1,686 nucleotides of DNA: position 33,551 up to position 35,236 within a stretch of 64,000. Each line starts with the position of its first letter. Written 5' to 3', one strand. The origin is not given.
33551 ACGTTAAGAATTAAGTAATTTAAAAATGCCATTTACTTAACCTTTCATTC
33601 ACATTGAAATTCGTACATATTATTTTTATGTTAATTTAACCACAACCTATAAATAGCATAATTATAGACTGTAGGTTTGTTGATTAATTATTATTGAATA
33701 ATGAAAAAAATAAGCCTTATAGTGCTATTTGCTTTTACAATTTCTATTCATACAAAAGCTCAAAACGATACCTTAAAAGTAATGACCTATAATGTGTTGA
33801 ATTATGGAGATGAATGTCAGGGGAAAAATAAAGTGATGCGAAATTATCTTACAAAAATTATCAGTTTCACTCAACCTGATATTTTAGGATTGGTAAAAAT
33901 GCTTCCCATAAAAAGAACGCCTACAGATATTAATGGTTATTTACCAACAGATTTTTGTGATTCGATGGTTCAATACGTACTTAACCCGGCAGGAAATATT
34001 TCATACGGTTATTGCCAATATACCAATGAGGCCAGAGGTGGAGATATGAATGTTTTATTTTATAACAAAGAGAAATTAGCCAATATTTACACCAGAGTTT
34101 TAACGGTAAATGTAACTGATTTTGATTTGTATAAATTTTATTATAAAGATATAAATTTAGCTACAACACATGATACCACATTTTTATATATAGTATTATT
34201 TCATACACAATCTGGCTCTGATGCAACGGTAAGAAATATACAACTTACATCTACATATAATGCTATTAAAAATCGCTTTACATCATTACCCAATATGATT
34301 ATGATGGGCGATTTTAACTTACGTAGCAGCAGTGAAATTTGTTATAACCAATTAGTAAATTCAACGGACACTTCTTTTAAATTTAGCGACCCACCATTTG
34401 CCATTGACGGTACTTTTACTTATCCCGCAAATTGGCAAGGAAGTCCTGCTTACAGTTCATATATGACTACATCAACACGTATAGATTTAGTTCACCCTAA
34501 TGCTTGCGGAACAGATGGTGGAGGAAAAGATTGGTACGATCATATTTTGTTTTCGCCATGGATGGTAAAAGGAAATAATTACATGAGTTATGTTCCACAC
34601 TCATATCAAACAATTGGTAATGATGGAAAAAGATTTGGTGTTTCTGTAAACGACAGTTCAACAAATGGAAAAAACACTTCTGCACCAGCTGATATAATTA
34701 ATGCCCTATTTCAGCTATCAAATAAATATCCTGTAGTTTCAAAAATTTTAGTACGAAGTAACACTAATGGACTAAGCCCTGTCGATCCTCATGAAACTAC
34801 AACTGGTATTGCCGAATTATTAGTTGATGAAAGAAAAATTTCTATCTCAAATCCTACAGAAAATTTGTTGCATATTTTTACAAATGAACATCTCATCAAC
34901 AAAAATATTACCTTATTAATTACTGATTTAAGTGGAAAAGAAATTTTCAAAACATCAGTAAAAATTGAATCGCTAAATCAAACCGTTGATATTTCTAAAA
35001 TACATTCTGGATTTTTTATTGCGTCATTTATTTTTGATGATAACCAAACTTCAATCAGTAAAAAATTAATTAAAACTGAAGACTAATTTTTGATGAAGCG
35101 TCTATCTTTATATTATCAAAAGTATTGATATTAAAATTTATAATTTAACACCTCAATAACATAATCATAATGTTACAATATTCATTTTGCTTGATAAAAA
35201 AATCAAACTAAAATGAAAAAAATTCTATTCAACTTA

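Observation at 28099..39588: Candidate extracellular nucleic-acid/phosphoester harvesting locus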

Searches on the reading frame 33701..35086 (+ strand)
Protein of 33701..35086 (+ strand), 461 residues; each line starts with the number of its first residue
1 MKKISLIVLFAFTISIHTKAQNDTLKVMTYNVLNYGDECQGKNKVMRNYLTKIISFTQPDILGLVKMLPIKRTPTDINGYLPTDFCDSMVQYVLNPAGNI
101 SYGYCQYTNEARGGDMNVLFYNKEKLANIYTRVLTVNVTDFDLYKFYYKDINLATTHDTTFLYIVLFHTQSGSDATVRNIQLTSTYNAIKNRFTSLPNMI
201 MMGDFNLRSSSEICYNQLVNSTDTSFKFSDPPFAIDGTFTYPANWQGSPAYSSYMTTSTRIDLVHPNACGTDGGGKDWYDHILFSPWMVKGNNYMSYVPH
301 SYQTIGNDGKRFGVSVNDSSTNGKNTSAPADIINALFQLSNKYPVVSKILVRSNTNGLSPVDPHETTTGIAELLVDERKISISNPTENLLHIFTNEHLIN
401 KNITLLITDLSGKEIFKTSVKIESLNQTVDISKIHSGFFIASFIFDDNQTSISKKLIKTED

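Call 3: search_protein_families(library=pfam, proteins=[window:33701-35086:+], max_evalue=0.01)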
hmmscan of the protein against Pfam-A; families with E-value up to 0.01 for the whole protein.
window:33701-35086:+ (461 aa): 2 families
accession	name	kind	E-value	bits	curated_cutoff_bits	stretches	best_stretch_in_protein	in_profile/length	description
PF18962.6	Por_Secre_tail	-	1.1e-06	29.3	27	1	384-457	4-74/75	Secretion system C-terminal sorting domain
PF03372.29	Exo_endo_phos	-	0.00055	20.2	24.5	1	28-286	1-204/225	Endonuclease/Exonuclease/phosphatase family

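Call 4: search_protein_families(library=ncbifam, proteins=[window:33701-35086:+], max_evalue=0.01)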
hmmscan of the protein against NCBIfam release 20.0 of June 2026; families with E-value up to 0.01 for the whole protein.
window:33701-35086:+ (461 aa): 2 families
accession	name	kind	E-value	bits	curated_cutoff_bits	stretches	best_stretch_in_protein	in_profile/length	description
TIGR04183.1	Por_Secre_tail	domain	2.2e-05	24.3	23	1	384-458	4-71/72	T9SS type A sorting domain-containing protein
NF045851.1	mem_nucl_MnuA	subfamily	2.3e-05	24.5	185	1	27-67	1-41/317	MnuA family membrane nuclease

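Call 7: search_solved_structures(query=window:33701-35086:+, max_evalue=1, show_alignments=2)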
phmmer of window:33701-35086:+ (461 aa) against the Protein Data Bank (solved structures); distinct sequences matched with E-value up to 1: 0.

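Call 25: find_homologous_proteins(query=window:33701-35086:+, max_evalue=0.001)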
Query window:33701-35086:+ (461 aa): 502 proteins with E <= 0.001 among 5575 candidates; the best 120 are listed.
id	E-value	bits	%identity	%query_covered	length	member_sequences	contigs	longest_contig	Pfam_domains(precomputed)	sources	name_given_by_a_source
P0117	0.0e+0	1028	100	98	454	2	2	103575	PF18962.8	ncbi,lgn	-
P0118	2.7e-223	760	71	100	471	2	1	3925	PF18962.8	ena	-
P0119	4.8e-217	739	70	100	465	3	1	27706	PF18962.8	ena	-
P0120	6.4e-216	735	71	100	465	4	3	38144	PF18962.8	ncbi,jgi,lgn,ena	ncbi:MAG: T9SS type A sorting domain-containing protein [Bacteroidota bacterium]|jgi:Secretion syste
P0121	4.9e-213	726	70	98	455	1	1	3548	PF18962.8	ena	-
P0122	5.5e-198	676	67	96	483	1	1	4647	PF18962.8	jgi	-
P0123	6.0e-198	676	68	94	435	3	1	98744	PF18962.8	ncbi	ncbi:MAG: T9SS type A sorting domain-containing protein [Bacteroidota bacterium]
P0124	9.4e-197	672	64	100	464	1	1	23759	PF18962.8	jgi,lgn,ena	-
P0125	5.4e-191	653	67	94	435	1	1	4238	PF18962.8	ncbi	-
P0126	2.0e-187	642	63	96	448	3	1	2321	PF18962.8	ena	-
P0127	1.4e-186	639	61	100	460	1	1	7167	PF18962.8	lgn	-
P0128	4.1e-176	604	59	96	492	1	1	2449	PF18962.8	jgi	jgi:hypothetical protein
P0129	4.9e-173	594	59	99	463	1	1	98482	-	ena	-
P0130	2.1e-150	520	52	96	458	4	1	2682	PF18962.8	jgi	jgi:hypothetical protein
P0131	1.3e-132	461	49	99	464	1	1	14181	-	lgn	-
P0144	7.7e-123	429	47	100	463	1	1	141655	-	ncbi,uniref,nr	ncbi:T9SS type A sorting domain-containing protein [Taibaiella soli]|uniref:Secretion system C-termi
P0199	6.3e-110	386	44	92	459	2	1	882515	-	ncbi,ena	-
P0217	8.8e-109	382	51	75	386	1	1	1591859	-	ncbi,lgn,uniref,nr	ncbi:hypothetical protein CLV51_102819 [Chitinophaga niastensis]|uniref:Endonuclease/exonuclease/pho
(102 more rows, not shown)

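Call 27: search_solved_structures(query=A1, max_evalue=10, show_alignments=4)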
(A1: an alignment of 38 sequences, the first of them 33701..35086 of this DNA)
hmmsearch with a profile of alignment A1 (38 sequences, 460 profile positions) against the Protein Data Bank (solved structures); distinct sequences matched with E-value up to 10: 1.
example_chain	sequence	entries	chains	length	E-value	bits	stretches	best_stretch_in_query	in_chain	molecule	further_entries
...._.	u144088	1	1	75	0.23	13.2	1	386-458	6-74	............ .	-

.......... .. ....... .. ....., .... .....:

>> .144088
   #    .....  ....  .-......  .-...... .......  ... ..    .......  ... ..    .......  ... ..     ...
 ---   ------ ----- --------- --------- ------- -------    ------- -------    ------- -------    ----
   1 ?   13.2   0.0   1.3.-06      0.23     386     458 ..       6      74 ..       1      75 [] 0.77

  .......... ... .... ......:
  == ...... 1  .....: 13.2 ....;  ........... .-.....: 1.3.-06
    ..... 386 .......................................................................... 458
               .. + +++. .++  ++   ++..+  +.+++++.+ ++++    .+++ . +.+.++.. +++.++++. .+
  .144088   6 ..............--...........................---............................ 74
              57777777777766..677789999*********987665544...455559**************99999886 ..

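Call 29: find_encoding_contigs(protein=P0144, flank=10000, max_places=1)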
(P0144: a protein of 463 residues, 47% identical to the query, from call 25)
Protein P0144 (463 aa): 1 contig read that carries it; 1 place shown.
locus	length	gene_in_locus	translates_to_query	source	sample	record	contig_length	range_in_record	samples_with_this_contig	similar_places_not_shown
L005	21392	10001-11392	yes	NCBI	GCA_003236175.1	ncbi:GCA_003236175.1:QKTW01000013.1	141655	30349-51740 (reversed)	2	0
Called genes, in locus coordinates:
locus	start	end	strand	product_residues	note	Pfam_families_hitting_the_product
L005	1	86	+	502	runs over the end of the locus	PF13699:eCIS_core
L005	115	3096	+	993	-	PF13699:eCIS_core, PF08239:SH3_3 (faint)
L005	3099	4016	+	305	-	-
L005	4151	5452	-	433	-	PF10009:DUF2252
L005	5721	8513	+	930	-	PF13620:CarboxypepD_reg, PF13715:CarbopepD_reg_2, PF07715:Plug, PF00593:TonB_dep_Rec_b-barrel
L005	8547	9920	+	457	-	-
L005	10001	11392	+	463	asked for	-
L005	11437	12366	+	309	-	PF18962:Por_Secre_tail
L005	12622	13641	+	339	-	PF23381:Beta-prop_IFT122_1st (weak), PF25174:Beta-prop_THOC3 (weak), PF23414:Beta-prop_EML_2 (weak)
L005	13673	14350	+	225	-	PF00072:Response_reg, PF00486:Trans_reg_C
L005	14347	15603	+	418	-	PF00512:HisKA, PF02518:HATPase_c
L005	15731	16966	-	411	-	PF00270:DEAD, PF04851:ResIII, PF00271:Helicase_C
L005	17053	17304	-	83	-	-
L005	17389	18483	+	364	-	PF00817:IMS, PF11798:IMS_HHH (weak), PF21999:IMS_HHH_1, PF11799:IMS_C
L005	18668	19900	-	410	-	PF02401:LYTB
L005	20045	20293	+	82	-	-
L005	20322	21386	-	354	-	PF25917:BSH_RND, PF25973:BSH_CzcB (weak), PF25944:Beta-barrel_RND (weak), PF25954:Beta-barrel_RND_2, PF25967:RND-MFP_C, PF25989:YknX_C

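Call 30: find_encoding_contigs(protein=P0217, flank=10000, max_places=1)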
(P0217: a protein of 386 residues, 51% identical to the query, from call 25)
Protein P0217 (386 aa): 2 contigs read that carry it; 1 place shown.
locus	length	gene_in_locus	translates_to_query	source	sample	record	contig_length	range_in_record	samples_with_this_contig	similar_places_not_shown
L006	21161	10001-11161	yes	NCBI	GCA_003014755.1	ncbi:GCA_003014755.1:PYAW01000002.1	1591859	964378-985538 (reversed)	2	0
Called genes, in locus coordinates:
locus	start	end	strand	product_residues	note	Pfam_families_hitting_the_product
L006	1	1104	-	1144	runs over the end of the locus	PF07660:STN (weak), PF13620:CarboxypepD_reg, PF13715:CarbopepD_reg_2, PF07715:Plug, PF00593:TonB_dep_Rec_b-barrel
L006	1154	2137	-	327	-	PF04773:FecR, PF16344:FecR_C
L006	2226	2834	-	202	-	PF04542:Sigma70_r2, PF00196:GerE (faint), PF08281:Sigma70_r4_2, PF04545:Sigma70_r4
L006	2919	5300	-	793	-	PF12704:MacB_PCD, PF02687:FtsX, PF12704:MacB_PCD (weak), PF02687:FtsX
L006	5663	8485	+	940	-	PF13620:CarboxypepD_reg, PF13715:CarbopepD_reg_2, PF09430:EMC7_beta-sandw (weak), PF07715:Plug, PF00593:TonB_dep_Rec_b-barrel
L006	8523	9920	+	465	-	PF28492:Beta_helix_4 (faint)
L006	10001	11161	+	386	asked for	-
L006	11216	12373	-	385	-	PF00149:Metallophos (weak)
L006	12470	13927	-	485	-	PF02055:Glyco_hydro_30, PF02057:Glyco_hydro_59, PF17189:Glyco_hydro_30C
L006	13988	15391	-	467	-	PF14322:SusD-like_3, PF12771:SusD-like_2 (faint), PF07980:SusD_RagB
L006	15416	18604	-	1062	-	PF13620:CarboxypepD_reg, PF13715:CarbopepD_reg_2, PF07715:Plug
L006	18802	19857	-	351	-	PF04773:FecR, PF16344:FecR_C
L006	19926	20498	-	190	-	PF04542:Sigma70_r2 (weak), PF08281:Sigma70_r4_2, PF04545:Sigma70_r4 (weak)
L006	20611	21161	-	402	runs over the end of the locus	PF14289:DUF4369, PF00578:AhpC-TSA, PF08534:Redoxin, PF00255:GSHPx, PF13098:Thioredoxin_2 (weak), PF00085:Thioredoxin, PF13905:Thioredoxin_8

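Call 31: find_encoding_contigs(protein=P0199, flank=10000, max_places=1)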
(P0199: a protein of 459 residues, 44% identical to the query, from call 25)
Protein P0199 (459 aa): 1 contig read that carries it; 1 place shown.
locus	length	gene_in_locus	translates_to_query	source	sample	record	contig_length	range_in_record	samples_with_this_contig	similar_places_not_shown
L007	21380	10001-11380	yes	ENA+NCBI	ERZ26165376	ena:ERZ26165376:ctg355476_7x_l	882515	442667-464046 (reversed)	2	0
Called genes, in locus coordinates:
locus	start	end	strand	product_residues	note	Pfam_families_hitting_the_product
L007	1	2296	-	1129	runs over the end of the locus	PF13643:DUF4145 (weak), PF04313:HSDR_N (faint), PF04851:ResIII, PF00270:DEAD, PF18766:SWI2_SNF2, PF00271:Helicase_C (faint), PF08463:EcoEI_R_C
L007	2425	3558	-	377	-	-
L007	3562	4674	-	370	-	-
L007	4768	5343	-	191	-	-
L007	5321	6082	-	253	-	PF06114:Peptidase_M78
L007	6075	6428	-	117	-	PF13560:HTH_31, PF01381:HTH_3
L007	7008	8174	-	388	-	PF01420:Methylase_S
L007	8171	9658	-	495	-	PF12161:HsdM_N, PF02384:N6_Mtase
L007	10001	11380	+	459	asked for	-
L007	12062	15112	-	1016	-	PF00873:ACR_tran, PF02355:SecD_SecF_C (weak), PF03176:MMPL (faint)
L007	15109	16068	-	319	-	PF25919:BSH_CusB (weak), PF25973:BSH_CzcB (faint)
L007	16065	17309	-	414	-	-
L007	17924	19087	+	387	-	PF01103:Omp85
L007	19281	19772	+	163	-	PF00589:Phage_integrase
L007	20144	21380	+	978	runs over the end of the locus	-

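Call 34: find_related_loci(query=A1, collection=genome_contigs, flank=10000)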
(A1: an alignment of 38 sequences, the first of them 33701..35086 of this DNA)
Query A1 (461 aa) in genome_contigs; peptide patterns used: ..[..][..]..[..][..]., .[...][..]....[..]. (x = any residue, [..] = any of these).
600 stretches matched a pattern (row limit reached: there are more); 52 encode a relative of the query (tblastn E <= 1e-3); 52 distinct loci.
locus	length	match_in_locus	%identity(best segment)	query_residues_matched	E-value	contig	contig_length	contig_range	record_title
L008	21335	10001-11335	47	3-436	1e-129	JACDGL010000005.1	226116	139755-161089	MAG: Taibaiella sp. isolate MGR_bin411 SD2908_NODE_9_length_226116_cov_2.919567, whole genome shotgun sequence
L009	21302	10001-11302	45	1-440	5e-118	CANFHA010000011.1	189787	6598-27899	MAG: Chitinophagaceae bacterium isolate Jr-11may16-225 genome assembly, contig: Jr-11may16-C59, whole genome shotgun seq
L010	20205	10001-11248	46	15-429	9e-116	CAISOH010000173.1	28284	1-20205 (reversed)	MAG: uncultured Bacteroidetes bacterium isolate MJ-time_bin-6658 genome assembly, contig: bin-6658:173/453, whole genome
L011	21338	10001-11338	44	1-440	2e-115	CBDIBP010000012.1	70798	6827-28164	MAG: Flavipsychrobacter sp. isolate fe0caaaf-54d9-4134-99ac-c20dc776e97f genome assembly, contig: contig_12, whole genom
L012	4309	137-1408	46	6-423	1e-116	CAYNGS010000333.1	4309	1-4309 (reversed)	MAG TPA_asm: uncultured Flavipsychrobacter sp. isolate binchicken_co54_522 genome assembly, contig: NODE_40162_length_43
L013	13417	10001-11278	45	9-432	2e-113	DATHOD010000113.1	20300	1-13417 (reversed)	MAG TPA_asm: Bacteroidia bacterium isolate SMAG_U12675 k141_4127458, whole genome shotgun sequence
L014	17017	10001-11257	46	7-423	3e-113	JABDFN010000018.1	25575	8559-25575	MAG: Bacteroidetes bacterium isolate BWOrgHeat_Nextera2_MAG2 3300020979.a:Ga0206886_1049, whole genome shotgun sequence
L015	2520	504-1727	44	20-431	8e-117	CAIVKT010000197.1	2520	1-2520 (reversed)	MAG: uncultured Bacteroidetes bacterium isolate AM-lipid-02-D2_bin-0427 genome assembly, contig: bin-0427:197/757, whole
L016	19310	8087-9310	45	4-418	3e-108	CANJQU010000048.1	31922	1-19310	MAG: Chitinophagaceae bacterium isolate RH-23may17-564 genome assembly, contig: RH-23may17-C9821, whole genome shotgun s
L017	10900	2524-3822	41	1-440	7e-107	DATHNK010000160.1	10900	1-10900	MAG TPA_asm: Bacteroidia bacterium isolate SMAG_U12656 k141_2491373, whole genome shotgun sequence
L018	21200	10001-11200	47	1-405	9e-106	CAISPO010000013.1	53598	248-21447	MAG: uncultured Bacteroidetes bacterium isolate AM-lipid-02-D3_bin-1152 genome assembly, contig: bin-1152:13/74, whole g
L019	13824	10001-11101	47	17-390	3e-105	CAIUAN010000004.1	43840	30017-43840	MAG: uncultured Bacteroidia bacterium isolate YR2_bin-1173 genome assembly, contig: bin-1173:04/69, whole genome shotgun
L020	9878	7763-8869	48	6-363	3e-105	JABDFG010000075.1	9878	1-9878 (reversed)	MAG: Bacteroidetes bacterium isolate BWOrgControl_Nextera28_MAG6 3300020967.a:Ga0206820_1164, whole genome shotgun seque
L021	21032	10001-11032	47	17-365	1e-104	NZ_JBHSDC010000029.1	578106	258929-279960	Parasediminibacterium paludis strain CECT 8010 platanus_K_21_77_32, whole genome shotgun sequence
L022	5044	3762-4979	44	3-403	7e-104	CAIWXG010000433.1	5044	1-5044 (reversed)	MAG: uncultured Bacteroidetes bacterium isolate Ki1-1-6m_bin-0712 genome assembly, contig: bin-0712:433/494, whole genom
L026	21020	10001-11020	49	21-365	4e-102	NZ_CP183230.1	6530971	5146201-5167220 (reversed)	Mucilaginibacter sp. X5P1 chromosome, complete genome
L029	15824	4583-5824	43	1-423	3e-99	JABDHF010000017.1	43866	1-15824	MAG: Bacteroidetes bacterium isolate BWOrgControl_Nextera51_MAG7 3300021039.a:Ga0206843_10044, whole genome shotgun sequ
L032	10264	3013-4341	40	1-460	1e-97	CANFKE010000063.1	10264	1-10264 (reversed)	MAG: Chitinophagaceae bacterium isolate Jr-11may16-151 genome assembly, contig: Jr-11may16-C12580, whole genome shotgun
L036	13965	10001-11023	47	18-363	2e-88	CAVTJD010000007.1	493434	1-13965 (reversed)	MAG: uncultured Chloroflexia bacterium isolate MFD05684.bin.1.48 genome assembly, contig: contig_38286, whole genome sho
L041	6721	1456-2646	35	1-417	1e-55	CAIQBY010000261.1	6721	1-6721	MAG: uncultured Bacteroidetes bacterium isolate Umea3_bin-1094 genome assembly, contig: bin-1094:261/423, whole genome s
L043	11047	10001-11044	34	2-355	2e-50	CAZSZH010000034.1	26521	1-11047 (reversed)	MAG TPA_asm: uncultured Flavobacterium sp. isolate SRP284006_co1_50 genome assembly, contig: NODE_2819_length_26521_cov_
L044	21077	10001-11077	31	8-382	2e-47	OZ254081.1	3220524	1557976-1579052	MAG: Cytophagales bacterium isolate 1bff4eb9-2ada-46e9-83cd-5661f0049dba genome assembly, chromosome: 1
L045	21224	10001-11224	28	1-443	2e-42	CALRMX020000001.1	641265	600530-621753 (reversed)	MAG: Chitinophaga pinensis isolate JJ-DHS118-246-3-m1-bin226 genome assembly, contig: JJ-OR11-01-C3, whole genome shotgu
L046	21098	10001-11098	29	23-419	2e-41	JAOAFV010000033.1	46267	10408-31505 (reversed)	MAG: Bacteroidales bacterium isolate SKW3 k141_13467, whole genome shotgun sequence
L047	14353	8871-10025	29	1-415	3e-38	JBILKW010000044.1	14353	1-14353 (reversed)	MAG: Sphingobacteriales bacterium isolate ME2017-07-14_3300042517_group7_bin98 Rohwer_bin1071_scaffold_2080_c1, whole ge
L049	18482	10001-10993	30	1-353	1e-35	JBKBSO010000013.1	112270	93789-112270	MAG: Bacteroidia bacterium isolate 21H_023.bin.39 NODE_13_length_112270_cov_76.766688, whole genome shotgun sequence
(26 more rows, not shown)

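Call 36: predict_structure(alignment_id=A1)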
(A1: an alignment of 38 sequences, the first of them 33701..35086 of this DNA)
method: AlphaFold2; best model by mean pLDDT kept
length: 461 residues; sequences in the alignment: 38
mean_pLDDT: 87.2   pTM: 0.76
mean pLDDT of the five models: 87.2, 85.9, 85.6, 83.3, 81.0
residues with pLDDT >= 90: 261; 70-90: 167; 50-70: 21; < 50: 12
segments of 3 or more residues with pLDDT < 50: 273-275, 367-375
pLDDT, mean of each block of 10 residues (from residue 1): 76 61 94 91 94 98 96 83 91 91 91 91 93 87 92 78 95 89 93 95 93 92 95 94 89 84 77 63 97 95 94 83 91 93 94 87 62 55 83 87 92 92 91 91 82 83 56
secondary structure, 60 per line:
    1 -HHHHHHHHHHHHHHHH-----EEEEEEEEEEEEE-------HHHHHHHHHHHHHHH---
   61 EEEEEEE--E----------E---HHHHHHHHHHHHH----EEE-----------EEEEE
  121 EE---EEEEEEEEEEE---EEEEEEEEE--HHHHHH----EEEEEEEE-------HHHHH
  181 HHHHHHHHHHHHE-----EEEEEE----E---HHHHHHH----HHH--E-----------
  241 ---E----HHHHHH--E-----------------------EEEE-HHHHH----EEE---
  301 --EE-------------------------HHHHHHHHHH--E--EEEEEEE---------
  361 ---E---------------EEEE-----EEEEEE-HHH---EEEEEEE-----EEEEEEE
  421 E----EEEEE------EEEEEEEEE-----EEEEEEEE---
elements in order: H2-17 E23-35 H43-57 E61-67 H85-97 E102-104 E116-122 E126-136 E140-148 H151-156 E161-168 H176-192 E199-204 H213-219 H249-254 E281-284 H286-290 E295-297 H330-339 E345-351 E380-383 E389-394 E402-408 E414-421 E426-430 E437-445 E451-458

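Call 43: fold_search(model_id=the predicted structure, library=pdb)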
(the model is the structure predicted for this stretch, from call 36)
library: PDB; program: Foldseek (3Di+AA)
matches with E <= 10: 1738; with E <= 0.001: 70
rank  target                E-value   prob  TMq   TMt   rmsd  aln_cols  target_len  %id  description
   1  4ruw                  9.9e-14  1.00  0.39  0.46  22.8       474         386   11  The crystal structure of endonuclease/exonuclease/phosphatase from Beutenbergia cavernae DSM 12333 (released 2014-12-24)
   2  4gyz_E                3.7e-12  1.00  0.43  0.75   5.0       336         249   12  Mus Musculus Tdp2 Bound to dAMP and Mg2+ (released 2012-10-31)
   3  6bt2_A                4.0e-12  1.00  0.41  0.65   6.8       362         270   14  Structure of the human Nocturnin catalytic domain with bound sulfate anion (released 2018-05-16)
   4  5inm_B                5.6e-12  1.00  0.41  0.74   4.9       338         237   13  Mouse Tdp2 protein, apo state with variable DNA-binding grasp conformations (released 2016-04-27)
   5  6nf0                  7.6e-12  1.00  0.43  0.64   6.8       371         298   14  Nocturnin with bound NADPH substrate (released 2019-05-01)
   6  4gyz_B                1.0e-11  1.00  0.43  0.74   5.3       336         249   14  Mus Musculus Tdp2 Bound to dAMP and Mg2+ (released 2012-10-31)
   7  5j3z_A                1.3e-11  1.00  0.43  0.74   5.0       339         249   13  Crystal structure of m2hTDP2-CAT in complex with a small molecule inhibitor (released 2016-05-04)
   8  6bt2_B                1.3e-11  1.00  0.39  0.63   7.5       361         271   13  Structure of the human Nocturnin catalytic domain with bound sulfate anion (released 2018-05-16)
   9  5inm_A                1.9e-11  1.00  0.43  0.74   5.0       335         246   12  Mouse Tdp2 protein, apo state with variable DNA-binding grasp conformations (released 2016-04-27)
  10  4gz2_B                2.4e-11  1.00  0.41  0.72   5.4       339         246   14  Mus Musculus Tdp2 excluded ssDNA complex (released 2012-10-31)
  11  6mal                  3.3e-11  1.00  0.43  0.62   6.8       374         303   14  Structure of human Nocturnin C-terminal domain (released 2018-09-05)
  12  4gyz_A                3.5e-11  1.00  0.42  0.74   5.2       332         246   12  Mus Musculus Tdp2 Bound to dAMP and Mg2+ (released 2012-10-31)
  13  5inn_D                3.5e-11  1.00  0.41  0.72   4.8       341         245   13  Mouse Tdp2 D358N protein, apo state with increased disorder amongst variable DNA-binding grasp conformations (released 2016-04-27)
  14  5ht2_A                3.7e-11  1.00  0.42  0.71   5.3       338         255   14  Mouse Tdp2 reaction product (5'-phosphorylated DNA)-Mg2+ complex with 1-N6-etheno-adenine (released 2016-04-27)
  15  5j3p_A                4.1e-11  1.00  0.40  0.70   5.5       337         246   12  Crystal structure of the catalytic domain of human tyrosyl DNA phosphodiesterase 2 (released 2016-05-04)
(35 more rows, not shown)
